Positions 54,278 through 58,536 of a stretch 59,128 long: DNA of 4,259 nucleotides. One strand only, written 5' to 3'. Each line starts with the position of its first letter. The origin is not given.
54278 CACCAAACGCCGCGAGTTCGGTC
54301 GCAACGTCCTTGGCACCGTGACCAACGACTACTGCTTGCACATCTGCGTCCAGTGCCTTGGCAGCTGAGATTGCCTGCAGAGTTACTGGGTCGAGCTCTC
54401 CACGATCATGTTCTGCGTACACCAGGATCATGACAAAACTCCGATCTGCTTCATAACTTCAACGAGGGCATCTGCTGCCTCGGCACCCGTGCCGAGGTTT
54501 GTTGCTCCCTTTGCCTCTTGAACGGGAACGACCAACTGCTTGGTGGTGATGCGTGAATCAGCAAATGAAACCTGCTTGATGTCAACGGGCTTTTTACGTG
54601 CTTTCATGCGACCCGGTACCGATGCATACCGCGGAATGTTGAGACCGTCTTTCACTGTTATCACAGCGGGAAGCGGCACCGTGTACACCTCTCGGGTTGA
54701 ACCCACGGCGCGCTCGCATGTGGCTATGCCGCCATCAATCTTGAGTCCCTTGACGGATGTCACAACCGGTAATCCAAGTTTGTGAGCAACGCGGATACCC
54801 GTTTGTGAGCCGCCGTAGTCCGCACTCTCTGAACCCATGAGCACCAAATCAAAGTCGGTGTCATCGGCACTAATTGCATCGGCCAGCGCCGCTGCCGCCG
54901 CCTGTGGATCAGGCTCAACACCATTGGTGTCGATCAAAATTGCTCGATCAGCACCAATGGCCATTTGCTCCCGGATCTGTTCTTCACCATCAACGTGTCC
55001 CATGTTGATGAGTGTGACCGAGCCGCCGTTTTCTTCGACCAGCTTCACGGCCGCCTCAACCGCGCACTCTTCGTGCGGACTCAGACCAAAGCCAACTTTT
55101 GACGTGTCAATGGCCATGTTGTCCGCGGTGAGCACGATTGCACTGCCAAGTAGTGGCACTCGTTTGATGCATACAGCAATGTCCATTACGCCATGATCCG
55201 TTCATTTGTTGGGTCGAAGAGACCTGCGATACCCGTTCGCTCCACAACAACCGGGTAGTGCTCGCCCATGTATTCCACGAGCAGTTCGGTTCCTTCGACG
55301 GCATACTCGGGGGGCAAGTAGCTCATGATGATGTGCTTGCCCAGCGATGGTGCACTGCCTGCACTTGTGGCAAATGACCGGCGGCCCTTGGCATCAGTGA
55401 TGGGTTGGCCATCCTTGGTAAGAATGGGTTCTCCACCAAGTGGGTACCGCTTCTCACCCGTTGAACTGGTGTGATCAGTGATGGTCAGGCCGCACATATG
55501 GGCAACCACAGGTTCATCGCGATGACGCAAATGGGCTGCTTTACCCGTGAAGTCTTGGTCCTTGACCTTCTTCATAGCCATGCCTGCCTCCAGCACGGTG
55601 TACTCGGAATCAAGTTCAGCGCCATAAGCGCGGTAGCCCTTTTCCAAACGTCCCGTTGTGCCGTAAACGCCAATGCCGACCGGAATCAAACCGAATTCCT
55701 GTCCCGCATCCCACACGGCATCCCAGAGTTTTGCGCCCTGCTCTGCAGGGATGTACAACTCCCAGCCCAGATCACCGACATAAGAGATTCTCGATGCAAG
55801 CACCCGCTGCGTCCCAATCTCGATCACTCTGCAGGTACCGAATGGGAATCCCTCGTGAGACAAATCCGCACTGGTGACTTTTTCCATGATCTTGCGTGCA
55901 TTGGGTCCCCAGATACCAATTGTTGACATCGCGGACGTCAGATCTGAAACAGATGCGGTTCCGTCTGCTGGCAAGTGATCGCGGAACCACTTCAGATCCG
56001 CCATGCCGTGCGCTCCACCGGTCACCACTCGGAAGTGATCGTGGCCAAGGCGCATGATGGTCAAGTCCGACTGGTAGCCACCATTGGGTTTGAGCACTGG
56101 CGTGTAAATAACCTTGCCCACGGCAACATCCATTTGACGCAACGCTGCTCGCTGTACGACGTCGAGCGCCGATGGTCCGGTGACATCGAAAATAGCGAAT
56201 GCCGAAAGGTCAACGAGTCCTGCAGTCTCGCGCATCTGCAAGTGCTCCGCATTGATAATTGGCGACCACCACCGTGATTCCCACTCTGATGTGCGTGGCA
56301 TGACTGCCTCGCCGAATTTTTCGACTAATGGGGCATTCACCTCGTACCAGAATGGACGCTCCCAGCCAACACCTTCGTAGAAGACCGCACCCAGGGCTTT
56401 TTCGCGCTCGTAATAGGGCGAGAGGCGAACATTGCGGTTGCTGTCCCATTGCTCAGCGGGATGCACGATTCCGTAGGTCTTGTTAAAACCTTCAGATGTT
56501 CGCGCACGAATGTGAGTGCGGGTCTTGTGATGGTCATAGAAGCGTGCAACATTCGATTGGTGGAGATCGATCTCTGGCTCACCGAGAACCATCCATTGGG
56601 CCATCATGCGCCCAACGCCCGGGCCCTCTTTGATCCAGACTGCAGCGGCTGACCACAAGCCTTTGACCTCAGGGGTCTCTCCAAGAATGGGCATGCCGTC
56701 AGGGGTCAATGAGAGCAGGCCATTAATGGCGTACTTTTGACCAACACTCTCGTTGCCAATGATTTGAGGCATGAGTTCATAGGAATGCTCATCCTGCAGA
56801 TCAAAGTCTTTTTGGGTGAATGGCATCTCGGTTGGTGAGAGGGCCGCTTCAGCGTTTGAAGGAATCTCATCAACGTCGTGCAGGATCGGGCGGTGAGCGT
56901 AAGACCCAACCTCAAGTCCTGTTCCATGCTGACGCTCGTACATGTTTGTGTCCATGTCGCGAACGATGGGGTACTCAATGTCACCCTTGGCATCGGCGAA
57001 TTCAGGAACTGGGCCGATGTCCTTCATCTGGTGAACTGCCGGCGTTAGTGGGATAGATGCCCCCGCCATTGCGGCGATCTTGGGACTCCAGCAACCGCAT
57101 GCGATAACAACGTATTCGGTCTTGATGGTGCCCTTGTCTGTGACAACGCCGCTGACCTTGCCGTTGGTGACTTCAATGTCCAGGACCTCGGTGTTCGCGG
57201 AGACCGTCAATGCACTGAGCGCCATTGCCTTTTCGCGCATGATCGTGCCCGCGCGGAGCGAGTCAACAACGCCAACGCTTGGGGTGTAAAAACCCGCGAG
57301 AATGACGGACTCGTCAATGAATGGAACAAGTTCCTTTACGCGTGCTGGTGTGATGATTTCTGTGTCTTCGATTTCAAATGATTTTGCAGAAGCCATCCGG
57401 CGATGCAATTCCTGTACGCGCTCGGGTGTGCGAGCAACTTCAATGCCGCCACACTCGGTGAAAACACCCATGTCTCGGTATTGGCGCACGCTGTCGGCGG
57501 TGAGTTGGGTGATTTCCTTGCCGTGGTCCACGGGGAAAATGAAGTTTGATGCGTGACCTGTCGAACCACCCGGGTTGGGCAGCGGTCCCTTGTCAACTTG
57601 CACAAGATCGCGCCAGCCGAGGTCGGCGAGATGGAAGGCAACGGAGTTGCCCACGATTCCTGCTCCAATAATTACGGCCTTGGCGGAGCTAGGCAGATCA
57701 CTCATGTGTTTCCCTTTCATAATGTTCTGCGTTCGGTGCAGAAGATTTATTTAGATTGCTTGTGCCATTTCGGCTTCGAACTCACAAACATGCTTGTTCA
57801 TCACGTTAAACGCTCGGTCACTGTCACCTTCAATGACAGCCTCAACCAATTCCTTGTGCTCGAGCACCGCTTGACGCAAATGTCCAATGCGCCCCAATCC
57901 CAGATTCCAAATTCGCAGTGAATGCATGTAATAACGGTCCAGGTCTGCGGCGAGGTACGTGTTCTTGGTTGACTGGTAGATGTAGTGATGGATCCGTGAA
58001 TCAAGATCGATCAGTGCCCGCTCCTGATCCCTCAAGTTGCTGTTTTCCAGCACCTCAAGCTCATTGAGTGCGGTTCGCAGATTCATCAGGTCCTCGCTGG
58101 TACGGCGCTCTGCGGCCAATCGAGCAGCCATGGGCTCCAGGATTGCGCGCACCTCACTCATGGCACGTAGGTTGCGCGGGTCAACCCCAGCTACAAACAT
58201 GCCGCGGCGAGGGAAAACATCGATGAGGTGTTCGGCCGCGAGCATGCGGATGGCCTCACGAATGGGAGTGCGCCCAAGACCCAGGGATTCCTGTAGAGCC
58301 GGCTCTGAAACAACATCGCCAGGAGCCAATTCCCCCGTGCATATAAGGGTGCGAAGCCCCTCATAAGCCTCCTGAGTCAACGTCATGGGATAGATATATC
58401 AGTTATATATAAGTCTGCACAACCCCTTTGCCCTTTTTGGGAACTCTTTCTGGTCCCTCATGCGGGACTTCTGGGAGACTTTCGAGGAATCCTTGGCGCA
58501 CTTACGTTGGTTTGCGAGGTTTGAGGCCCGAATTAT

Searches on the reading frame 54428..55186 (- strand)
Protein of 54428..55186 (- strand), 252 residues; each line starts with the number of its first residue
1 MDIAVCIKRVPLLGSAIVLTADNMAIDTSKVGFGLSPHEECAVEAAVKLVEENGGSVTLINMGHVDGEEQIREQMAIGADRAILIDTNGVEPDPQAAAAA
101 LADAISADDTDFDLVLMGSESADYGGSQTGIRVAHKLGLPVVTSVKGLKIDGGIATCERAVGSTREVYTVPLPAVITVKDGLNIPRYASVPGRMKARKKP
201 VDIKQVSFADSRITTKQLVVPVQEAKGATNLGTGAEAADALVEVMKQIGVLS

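Call 47: search_protein_families(library=pfam, max_evalue=0.00001, proteins=[window:54428-55186:-])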
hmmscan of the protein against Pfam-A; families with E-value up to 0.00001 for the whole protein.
window:54428-55186:- (252 aa): 1 family
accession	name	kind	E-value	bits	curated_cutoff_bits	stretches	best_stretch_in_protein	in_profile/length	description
PF01012.27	ETF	-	9.2e-36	123.8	26.7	1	25-206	3-178/181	Electron transfer flavoprotein domain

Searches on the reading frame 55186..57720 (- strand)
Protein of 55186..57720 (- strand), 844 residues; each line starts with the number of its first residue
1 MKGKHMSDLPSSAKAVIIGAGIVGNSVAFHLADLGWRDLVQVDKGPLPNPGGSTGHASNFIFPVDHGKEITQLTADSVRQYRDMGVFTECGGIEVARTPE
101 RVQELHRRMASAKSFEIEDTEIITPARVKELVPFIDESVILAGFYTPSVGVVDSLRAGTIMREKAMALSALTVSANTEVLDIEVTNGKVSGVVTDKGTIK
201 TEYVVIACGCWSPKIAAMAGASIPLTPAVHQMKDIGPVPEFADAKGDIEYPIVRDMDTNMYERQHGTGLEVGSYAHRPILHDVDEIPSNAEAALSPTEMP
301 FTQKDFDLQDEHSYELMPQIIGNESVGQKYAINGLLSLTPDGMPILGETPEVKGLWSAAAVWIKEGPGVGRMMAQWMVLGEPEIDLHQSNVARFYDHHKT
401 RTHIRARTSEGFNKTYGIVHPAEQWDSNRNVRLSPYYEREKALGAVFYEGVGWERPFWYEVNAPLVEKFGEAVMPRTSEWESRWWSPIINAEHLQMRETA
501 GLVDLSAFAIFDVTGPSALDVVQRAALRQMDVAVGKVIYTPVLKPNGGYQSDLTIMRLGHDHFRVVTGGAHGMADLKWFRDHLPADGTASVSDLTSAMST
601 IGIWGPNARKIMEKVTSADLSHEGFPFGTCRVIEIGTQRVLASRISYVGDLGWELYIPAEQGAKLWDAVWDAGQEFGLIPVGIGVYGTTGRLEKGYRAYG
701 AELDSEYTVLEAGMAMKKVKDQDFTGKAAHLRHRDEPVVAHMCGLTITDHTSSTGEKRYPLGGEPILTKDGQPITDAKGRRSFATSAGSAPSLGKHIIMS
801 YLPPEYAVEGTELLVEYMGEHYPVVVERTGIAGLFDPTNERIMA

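Call 47: search_protein_families(library=pfam, max_evalue=0.00001, proteins=[window:55186-57720:-])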
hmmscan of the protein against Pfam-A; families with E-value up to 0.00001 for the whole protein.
window:55186-57720:- (844 aa): 4 families
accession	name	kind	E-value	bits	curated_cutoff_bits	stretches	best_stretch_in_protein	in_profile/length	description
PF01571.26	GCV_T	-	7.3e-70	235.6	25.6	1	437-715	2-253/255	Aminomethyltransferase folate-binding domain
PF01266.30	DAO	-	3.2e-45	155.6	27.9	1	15-376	2-353/353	FAD dependent oxidoreductase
PF16350.10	FAO_M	-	1e-17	64.4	27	1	380-434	2-56/56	FAD dependent oxidoreductase central domain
PF08669.17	GCV_T_C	-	7.8e-09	35.8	25.9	1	764-826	12-73/80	Glycine cleavage T-protein C-terminal barrel domain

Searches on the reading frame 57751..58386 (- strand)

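Call 47: search_protein_families(library=pfam, max_evalue=0.00001, proteins=[window:57751-58386:-])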
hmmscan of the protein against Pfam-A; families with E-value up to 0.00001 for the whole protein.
window:57751-58386:- (211 aa): 2 families
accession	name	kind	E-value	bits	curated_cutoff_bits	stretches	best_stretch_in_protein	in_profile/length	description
PF07729.17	FCD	-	1.9e-23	83.7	24.3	1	76-200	2-123/125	FCD domain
PF00392.27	GntR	-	2.4e-17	62.7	27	1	4-65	2-64/64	Bacterial regulatory proteins, gntR family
